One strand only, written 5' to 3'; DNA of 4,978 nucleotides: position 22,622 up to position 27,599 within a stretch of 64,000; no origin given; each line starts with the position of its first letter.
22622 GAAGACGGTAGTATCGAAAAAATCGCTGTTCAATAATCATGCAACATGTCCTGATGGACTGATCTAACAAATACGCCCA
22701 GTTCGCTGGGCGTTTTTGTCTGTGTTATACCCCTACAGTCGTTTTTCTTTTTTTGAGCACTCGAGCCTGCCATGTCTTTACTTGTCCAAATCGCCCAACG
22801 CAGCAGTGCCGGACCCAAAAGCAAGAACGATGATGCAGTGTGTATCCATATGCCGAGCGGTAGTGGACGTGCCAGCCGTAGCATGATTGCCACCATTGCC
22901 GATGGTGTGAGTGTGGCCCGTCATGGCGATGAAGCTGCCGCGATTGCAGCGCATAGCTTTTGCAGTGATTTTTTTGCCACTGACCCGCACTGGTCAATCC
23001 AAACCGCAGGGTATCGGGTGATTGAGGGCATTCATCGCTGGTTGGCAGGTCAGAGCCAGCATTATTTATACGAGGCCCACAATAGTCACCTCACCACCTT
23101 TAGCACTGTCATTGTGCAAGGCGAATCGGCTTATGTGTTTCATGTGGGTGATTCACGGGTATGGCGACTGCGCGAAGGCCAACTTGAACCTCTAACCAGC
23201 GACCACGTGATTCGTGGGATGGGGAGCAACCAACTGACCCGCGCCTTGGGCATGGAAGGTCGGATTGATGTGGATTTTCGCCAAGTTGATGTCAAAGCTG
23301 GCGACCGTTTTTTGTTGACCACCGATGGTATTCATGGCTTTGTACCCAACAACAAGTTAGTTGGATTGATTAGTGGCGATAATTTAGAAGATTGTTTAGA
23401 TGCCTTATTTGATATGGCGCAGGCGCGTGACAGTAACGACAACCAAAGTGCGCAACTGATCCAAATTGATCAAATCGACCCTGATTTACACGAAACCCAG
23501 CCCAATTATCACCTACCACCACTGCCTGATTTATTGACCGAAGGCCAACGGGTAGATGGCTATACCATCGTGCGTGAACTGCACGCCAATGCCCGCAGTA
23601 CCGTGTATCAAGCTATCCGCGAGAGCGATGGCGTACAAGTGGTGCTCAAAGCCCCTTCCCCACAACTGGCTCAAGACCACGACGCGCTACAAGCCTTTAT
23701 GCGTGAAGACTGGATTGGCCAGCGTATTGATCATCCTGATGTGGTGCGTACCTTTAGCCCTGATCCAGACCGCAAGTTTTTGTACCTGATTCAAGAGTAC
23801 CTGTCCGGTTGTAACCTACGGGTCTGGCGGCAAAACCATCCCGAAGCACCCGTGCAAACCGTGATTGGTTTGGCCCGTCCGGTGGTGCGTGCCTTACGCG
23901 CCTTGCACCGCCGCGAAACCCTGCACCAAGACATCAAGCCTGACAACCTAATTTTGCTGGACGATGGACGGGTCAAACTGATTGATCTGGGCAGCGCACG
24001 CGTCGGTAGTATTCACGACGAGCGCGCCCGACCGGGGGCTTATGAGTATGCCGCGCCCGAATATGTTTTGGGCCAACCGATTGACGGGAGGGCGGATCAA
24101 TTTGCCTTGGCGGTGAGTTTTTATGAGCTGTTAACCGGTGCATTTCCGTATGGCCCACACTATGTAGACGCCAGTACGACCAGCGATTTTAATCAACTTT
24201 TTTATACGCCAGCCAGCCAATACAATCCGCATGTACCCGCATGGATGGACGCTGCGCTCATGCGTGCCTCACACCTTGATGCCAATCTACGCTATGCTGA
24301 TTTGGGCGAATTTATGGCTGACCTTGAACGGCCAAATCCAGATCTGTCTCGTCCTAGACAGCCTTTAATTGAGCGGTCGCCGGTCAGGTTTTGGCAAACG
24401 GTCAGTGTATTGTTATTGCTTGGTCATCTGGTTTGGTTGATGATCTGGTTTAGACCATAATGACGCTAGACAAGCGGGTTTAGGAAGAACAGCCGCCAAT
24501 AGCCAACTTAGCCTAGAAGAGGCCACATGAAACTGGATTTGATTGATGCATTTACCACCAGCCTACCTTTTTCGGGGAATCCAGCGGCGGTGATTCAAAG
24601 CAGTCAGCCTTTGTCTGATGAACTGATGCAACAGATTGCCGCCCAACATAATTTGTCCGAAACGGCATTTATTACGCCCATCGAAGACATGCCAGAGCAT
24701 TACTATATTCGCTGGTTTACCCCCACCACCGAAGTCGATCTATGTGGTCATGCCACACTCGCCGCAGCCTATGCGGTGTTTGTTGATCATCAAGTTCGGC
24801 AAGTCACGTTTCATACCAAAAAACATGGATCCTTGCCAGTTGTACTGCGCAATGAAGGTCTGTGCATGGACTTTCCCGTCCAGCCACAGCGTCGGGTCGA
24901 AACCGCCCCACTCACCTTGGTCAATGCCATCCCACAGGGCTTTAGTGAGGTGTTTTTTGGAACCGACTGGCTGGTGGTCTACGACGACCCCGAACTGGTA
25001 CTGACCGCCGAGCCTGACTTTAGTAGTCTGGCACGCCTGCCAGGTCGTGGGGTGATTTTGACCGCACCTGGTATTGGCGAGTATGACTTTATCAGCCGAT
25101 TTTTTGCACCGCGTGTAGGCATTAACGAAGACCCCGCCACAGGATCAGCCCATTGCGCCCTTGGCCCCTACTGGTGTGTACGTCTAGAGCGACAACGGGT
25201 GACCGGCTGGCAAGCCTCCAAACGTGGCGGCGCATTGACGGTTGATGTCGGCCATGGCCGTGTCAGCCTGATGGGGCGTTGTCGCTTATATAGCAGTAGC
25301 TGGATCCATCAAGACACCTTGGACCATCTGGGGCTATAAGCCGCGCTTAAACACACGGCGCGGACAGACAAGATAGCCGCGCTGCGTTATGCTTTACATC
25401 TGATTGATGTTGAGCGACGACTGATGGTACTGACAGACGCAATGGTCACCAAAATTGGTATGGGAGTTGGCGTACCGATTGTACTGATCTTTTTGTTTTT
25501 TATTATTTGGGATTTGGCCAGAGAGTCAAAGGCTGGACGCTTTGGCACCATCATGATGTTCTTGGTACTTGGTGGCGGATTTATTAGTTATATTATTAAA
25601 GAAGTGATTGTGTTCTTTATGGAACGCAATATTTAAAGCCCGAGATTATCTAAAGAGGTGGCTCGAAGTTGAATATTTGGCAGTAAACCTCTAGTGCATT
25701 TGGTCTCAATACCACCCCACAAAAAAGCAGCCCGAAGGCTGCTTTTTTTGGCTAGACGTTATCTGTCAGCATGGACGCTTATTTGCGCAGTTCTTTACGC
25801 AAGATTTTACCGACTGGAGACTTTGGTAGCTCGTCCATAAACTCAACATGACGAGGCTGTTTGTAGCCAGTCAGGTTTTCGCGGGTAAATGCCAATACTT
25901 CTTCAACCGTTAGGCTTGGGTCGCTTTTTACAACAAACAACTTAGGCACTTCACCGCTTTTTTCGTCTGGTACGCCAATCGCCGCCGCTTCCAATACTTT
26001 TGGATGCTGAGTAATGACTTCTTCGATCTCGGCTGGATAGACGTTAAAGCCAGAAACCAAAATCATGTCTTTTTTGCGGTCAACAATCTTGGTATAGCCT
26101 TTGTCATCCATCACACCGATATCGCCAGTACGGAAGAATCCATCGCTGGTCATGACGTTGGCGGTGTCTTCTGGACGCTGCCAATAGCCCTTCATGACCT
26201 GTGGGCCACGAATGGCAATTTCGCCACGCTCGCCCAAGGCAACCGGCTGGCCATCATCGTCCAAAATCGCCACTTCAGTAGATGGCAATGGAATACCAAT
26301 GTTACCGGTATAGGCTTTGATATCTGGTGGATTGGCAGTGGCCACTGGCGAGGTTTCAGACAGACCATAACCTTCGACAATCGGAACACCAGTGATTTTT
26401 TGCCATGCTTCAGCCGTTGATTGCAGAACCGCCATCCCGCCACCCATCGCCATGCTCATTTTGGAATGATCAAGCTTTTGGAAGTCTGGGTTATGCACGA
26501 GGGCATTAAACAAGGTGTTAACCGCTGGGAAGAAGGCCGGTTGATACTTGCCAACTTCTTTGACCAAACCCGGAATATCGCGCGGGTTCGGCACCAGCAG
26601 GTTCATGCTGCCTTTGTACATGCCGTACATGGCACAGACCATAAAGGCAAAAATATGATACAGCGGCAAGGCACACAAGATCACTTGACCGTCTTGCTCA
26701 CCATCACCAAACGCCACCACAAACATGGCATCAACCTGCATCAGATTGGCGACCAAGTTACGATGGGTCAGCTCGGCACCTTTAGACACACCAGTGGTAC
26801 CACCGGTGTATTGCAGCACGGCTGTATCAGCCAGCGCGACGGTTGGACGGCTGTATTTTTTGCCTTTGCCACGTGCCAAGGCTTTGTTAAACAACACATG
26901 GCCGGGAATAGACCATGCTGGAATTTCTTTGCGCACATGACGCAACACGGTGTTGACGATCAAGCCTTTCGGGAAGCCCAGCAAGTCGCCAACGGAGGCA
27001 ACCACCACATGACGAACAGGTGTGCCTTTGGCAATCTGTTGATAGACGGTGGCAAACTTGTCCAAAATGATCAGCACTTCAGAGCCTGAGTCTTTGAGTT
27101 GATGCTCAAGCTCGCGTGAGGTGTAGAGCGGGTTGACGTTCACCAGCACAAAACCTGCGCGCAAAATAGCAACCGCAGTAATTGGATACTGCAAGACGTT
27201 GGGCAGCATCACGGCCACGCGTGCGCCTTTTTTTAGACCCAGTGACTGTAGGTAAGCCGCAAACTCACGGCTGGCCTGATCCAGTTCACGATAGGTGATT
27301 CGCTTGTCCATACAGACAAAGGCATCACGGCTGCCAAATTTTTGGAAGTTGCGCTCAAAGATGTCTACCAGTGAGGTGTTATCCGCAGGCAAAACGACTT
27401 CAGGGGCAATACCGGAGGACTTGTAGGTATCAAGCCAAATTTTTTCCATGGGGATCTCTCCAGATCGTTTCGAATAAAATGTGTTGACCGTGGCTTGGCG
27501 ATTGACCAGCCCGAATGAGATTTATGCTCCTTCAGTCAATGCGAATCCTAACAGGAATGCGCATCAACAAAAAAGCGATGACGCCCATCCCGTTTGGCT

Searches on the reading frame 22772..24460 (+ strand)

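Call 88: search_protein_families(library=pfam, proteins=[window:22772-24460:+], max_evalue=0.001)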
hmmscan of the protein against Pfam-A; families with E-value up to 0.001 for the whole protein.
window:22772-24460:+ (562 aa): 4 families
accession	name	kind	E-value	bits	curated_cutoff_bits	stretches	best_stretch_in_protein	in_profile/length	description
PF00069.31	Pkinase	-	1.4e-31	110.3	31.7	1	275-480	12-217/263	Protein kinase domain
PF07714.23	PK_Tyr_Ser-Thr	-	2.9e-17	63.3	23.1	1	267-462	4-207/258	Protein tyrosine and serine/threonine kinase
PF13672.11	PP2C_2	-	7.3e-15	55.5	24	1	18-219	11-198/209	Protein phosphatase 2C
PF01636.29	APH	-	2.9e-05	24.4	23.2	0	380-414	167-202/239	Phosphotransferase enzyme family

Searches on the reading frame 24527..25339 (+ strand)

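Call 88: search_protein_families(library=pfam, proteins=[window:24527-25339:+], max_evalue=0.001)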
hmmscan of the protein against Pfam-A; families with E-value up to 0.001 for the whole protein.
window:24527-25339:+ (270 aa): 1 family
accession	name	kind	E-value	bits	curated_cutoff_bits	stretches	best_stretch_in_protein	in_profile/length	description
PF02567.21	PhzC-PhzF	-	2e-54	185.4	27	1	6-249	1-272/281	Phenazine biosynthesis-like protein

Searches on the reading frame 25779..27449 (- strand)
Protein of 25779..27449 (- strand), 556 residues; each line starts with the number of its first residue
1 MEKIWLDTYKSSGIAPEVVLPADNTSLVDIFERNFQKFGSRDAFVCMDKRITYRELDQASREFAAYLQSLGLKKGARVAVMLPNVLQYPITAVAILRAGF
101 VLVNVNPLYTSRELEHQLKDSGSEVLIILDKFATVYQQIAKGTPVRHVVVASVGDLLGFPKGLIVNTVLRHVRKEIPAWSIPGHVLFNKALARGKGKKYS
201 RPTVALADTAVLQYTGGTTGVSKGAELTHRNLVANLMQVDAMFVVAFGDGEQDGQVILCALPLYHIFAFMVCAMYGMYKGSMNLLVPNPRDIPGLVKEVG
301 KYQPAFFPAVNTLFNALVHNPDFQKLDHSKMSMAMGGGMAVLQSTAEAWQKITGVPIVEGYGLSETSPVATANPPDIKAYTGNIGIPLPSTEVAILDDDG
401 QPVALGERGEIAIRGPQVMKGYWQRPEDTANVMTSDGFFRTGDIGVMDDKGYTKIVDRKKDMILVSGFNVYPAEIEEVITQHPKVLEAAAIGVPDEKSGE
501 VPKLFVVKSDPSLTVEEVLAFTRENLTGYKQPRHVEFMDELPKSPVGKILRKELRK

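Call 88: search_protein_families(library=pfam, proteins=[window:25779-27449:-], max_evalue=0.001)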
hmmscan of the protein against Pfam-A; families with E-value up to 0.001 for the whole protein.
window:25779-27449:- (556 aa): 2 families
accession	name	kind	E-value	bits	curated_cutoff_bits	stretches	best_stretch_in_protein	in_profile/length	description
PF00501.34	AMP-binding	-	6.1e-94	315.4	29.9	1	31-423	1-384/384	AMP-binding enzyme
PF13193.12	AMP-binding_C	-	7.5e-23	81.7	24.5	1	474-548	1-76/76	AMP-binding enzyme C-terminal domain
